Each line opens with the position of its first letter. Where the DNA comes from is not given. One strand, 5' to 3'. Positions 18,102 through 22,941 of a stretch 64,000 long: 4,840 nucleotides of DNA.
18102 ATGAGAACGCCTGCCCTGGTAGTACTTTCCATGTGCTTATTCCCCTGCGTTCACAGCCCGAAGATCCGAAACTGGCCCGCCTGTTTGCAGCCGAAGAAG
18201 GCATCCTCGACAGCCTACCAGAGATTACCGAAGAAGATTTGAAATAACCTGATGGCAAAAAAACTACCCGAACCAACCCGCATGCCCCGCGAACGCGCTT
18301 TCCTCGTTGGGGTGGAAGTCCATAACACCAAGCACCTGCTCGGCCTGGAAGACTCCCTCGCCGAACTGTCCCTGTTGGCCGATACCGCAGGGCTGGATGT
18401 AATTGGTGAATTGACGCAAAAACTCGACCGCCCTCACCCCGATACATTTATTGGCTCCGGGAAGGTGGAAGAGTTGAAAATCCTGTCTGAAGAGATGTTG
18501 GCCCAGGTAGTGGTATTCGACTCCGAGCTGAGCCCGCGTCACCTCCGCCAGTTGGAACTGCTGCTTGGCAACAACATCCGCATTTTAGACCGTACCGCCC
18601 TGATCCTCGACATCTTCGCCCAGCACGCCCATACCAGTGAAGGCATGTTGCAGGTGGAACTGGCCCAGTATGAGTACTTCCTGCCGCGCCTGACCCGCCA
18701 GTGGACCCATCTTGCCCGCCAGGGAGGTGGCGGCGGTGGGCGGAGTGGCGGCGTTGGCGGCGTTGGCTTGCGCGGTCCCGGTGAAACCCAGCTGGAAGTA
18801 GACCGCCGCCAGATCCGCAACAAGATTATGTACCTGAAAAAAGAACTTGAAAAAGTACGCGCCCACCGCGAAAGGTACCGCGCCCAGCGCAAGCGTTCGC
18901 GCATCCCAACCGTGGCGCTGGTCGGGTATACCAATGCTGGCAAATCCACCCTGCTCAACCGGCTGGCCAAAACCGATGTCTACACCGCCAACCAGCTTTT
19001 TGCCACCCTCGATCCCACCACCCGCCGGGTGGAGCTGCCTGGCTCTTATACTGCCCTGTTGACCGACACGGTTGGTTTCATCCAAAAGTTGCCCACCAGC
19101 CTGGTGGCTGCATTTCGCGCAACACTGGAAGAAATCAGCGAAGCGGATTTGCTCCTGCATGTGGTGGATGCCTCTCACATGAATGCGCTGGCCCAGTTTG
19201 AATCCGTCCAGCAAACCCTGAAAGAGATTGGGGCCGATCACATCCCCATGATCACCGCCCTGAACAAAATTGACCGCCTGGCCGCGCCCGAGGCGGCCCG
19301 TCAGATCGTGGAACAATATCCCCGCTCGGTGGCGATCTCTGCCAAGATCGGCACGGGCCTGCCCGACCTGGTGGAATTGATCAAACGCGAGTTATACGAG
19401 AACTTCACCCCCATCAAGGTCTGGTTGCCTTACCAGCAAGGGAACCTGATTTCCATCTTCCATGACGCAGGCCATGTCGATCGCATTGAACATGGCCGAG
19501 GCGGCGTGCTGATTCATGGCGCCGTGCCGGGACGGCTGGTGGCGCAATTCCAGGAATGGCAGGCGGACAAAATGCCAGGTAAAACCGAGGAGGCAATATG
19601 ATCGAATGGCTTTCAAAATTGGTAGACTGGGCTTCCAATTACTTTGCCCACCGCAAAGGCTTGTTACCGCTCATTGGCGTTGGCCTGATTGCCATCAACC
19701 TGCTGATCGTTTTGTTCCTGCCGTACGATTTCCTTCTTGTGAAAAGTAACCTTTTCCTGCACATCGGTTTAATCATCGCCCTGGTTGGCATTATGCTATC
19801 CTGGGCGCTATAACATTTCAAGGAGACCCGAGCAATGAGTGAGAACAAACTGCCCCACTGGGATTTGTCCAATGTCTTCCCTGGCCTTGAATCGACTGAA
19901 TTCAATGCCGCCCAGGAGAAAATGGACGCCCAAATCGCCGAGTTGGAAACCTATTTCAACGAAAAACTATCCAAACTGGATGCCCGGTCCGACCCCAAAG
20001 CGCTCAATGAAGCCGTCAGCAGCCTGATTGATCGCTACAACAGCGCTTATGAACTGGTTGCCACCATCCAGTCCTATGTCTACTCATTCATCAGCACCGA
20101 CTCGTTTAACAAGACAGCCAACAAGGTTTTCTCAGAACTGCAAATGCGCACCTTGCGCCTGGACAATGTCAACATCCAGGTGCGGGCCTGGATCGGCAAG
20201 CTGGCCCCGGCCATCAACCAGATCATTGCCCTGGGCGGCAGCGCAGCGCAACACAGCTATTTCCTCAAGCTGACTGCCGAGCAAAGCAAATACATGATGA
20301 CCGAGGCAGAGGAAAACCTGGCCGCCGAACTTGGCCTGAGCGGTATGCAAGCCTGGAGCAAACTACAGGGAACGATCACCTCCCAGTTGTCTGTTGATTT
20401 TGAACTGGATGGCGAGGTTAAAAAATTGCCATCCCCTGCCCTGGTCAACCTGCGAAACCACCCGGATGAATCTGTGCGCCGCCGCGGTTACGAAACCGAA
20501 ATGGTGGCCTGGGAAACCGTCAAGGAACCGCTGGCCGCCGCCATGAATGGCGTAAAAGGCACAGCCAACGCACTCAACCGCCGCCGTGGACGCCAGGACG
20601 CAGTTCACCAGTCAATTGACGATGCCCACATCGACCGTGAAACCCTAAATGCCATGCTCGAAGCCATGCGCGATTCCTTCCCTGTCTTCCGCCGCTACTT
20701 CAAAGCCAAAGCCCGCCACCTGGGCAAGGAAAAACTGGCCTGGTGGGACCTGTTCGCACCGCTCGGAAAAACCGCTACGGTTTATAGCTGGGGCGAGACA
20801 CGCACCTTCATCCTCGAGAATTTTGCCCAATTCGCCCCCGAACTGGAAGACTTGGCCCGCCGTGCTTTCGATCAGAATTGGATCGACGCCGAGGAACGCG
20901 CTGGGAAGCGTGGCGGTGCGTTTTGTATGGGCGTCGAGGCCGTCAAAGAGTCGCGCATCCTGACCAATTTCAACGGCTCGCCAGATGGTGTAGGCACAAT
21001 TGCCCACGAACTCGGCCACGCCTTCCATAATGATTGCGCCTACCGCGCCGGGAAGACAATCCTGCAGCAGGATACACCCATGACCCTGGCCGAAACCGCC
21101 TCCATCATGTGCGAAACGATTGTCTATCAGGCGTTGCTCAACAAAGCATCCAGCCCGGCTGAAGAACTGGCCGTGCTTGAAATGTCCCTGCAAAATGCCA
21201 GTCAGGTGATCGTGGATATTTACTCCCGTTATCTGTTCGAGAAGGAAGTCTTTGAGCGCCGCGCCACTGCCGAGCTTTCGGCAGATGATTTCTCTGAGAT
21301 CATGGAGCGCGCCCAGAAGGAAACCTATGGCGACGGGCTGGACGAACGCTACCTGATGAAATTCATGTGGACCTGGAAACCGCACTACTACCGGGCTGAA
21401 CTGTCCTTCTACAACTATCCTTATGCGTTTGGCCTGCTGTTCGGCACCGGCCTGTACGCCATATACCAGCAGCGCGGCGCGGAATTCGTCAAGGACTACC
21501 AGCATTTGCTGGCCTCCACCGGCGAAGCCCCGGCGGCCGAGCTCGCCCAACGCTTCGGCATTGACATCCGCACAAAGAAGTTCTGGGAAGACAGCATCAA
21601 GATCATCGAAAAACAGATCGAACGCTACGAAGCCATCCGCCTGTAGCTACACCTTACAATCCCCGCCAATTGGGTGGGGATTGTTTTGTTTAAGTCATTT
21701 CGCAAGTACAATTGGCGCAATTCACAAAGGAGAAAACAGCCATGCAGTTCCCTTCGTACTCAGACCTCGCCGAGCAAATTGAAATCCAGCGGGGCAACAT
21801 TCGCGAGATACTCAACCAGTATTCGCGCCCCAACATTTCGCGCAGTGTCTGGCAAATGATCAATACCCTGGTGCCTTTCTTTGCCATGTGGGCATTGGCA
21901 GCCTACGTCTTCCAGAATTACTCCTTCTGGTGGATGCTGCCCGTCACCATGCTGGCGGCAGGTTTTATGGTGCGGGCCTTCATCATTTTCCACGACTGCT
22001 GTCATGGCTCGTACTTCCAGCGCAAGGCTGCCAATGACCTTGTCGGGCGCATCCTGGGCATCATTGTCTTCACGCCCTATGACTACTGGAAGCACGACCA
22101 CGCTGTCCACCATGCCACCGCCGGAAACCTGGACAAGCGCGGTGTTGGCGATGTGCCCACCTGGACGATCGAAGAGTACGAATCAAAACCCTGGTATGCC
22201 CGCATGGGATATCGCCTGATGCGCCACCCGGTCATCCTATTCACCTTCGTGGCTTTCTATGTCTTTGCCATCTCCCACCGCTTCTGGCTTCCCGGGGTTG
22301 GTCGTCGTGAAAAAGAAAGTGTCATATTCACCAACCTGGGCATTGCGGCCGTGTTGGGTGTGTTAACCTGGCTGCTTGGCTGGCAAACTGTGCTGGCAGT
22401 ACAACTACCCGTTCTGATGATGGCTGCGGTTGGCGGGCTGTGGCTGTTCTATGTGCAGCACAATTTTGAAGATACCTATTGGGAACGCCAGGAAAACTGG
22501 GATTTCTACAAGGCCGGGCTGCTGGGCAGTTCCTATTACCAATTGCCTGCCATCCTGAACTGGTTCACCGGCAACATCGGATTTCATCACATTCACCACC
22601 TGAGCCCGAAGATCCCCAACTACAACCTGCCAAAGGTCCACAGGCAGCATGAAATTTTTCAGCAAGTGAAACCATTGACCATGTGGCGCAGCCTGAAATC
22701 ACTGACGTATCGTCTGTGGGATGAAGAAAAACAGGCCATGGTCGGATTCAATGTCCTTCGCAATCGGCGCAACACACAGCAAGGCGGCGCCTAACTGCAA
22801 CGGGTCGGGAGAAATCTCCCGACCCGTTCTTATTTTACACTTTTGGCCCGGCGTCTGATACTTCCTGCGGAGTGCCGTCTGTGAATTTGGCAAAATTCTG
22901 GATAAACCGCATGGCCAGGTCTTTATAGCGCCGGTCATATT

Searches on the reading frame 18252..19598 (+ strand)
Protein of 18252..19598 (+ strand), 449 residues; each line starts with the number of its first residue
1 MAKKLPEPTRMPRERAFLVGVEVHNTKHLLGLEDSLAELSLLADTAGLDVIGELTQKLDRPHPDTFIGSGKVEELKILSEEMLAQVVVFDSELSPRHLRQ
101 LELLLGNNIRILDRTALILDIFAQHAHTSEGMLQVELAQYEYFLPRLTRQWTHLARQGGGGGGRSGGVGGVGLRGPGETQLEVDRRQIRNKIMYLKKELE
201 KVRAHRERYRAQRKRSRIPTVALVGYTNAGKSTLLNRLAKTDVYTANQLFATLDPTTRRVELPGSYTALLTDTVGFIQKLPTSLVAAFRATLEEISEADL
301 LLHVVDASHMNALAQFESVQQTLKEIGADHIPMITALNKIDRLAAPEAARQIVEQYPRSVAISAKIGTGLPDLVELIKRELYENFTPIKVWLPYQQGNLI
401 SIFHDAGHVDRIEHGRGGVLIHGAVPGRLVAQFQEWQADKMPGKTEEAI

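Call 40: search_protein_families(library=pfam, proteins=[window:18252-19598:+], max_evalue=0.00001)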
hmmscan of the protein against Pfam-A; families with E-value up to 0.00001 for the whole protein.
window:18252-19598:+ (449 aa): 6 families
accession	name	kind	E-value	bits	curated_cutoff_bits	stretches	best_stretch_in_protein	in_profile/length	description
PF16360.10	GTP-bdg_M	-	4.5e-29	101.3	29.5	1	125-213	1-79/79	GTP-binding GTPase Middle Region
PF13167.11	GTP-bdg_N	-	1.2e-28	99.9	25.4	1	33-123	1-89/89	GTP-binding GTPase N-terminal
PF01926.29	MMR_HSR1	-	1.5e-23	83.5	21.9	1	220-339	1-113/113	50S ribosome-binding GTPase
PF02421.24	FeoB_N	-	6.2e-09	36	27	1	220-345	2-120/156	Ferrous iron transport protein B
PF03193.22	RsgA_GTPase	-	6.9e-07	29.7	30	0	207-276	95-168/174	RsgA GTPase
PF00009.33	GTP_EFTU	-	1.3e-06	28.6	26.5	0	295-359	90-149/188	Elongation factor Tu GTP binding domain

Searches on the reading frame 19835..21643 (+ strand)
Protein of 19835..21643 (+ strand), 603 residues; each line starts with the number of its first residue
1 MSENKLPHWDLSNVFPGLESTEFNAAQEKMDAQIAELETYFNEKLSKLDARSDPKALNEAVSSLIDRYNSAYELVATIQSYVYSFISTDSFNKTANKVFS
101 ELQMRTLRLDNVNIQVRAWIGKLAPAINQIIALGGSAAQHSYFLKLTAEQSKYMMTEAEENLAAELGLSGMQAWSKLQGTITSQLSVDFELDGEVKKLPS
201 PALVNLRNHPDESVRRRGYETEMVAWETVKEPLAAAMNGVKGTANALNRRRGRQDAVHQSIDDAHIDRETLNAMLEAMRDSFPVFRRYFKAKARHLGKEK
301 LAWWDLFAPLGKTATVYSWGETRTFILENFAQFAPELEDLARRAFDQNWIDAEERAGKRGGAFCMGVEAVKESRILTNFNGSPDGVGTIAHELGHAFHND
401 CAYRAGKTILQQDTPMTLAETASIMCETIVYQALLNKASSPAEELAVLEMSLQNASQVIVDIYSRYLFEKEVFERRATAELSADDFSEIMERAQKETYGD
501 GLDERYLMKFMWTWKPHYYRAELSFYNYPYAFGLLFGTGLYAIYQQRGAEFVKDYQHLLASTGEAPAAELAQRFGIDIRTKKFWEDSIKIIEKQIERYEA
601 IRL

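Call 40: search_protein_families(library=pfam, proteins=[window:19835-21643:+], max_evalue=0.00001)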
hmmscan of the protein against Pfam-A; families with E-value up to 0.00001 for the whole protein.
window:19835-21643:+ (603 aa): 1 family
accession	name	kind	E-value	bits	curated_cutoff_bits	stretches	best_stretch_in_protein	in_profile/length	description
PF01432.26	Peptidase_M3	-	8.8e-33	114.8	27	1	207-589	3-456/457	Peptidase family M3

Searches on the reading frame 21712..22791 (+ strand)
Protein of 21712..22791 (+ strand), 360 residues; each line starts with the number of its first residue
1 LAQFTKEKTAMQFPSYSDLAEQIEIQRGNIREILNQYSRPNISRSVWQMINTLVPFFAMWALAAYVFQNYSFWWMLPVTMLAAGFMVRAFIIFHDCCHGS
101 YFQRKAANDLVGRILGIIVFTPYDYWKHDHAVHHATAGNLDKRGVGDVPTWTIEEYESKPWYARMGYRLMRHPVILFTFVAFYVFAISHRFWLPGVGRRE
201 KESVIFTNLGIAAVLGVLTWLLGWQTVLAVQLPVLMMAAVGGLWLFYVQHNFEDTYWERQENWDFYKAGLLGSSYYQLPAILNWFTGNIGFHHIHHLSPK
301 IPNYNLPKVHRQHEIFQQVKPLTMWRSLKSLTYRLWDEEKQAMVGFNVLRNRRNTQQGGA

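Call 41: search_protein_families(library=pfam, proteins=[window:21712-22791:+], max_evalue=0.00001)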
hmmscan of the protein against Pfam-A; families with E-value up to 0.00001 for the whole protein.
window:21712-22791:+ (360 aa): 1 family
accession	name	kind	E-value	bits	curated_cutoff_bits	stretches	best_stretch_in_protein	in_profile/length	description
PF00487.30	FA_desaturase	-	6.2e-35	121.6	29.7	1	72-313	2-238/253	Fatty acid desaturase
